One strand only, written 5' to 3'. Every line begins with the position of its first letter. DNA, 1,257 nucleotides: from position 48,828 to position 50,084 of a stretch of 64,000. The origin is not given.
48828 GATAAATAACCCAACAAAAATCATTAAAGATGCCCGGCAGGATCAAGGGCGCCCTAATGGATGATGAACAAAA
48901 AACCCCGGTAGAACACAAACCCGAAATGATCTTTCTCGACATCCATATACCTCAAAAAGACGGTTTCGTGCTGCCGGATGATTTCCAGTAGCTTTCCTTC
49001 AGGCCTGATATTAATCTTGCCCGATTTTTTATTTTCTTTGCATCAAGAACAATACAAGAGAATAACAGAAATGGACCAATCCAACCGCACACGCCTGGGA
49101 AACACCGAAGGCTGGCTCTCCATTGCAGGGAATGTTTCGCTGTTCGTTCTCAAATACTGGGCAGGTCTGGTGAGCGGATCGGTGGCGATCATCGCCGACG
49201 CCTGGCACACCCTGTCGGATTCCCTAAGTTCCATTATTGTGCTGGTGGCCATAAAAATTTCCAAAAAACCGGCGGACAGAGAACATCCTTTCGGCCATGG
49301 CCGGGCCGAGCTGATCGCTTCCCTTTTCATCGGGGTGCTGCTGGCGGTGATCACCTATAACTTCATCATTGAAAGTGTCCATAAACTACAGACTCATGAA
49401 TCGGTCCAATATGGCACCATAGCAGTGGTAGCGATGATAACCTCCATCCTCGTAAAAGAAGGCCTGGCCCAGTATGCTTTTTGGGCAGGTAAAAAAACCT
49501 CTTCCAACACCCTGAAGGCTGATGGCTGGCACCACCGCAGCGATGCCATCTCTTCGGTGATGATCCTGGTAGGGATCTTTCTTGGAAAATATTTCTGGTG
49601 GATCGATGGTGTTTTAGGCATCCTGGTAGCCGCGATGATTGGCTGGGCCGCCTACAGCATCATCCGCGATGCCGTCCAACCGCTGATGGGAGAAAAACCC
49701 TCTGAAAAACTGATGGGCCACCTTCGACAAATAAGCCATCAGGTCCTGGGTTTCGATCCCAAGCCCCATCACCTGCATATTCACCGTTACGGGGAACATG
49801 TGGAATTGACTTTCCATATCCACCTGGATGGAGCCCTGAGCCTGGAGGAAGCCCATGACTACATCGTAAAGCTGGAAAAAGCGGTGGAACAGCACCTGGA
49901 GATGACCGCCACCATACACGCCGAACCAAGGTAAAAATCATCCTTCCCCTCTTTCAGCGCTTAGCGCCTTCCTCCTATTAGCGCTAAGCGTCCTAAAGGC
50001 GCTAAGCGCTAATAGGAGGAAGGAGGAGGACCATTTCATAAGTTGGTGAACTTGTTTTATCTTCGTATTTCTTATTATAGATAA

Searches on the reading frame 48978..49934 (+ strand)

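Call 83: search_protein_families(library=pfam, max_evalue=0.00001, proteins=[window:48978-49934:+])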
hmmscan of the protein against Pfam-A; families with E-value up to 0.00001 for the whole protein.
window:48978-49934:+ (318 aa): 2 families
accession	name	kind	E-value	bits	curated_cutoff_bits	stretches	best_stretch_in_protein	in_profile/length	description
PF01545.26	Cation_efflux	-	2.8e-49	168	26.6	1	46-237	2-198/198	Cation efflux family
PF16916.11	ZT_dimer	-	1.8e-11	44.3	26.7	1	262-317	21-77/78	Dimerisation domain of Zinc Transporter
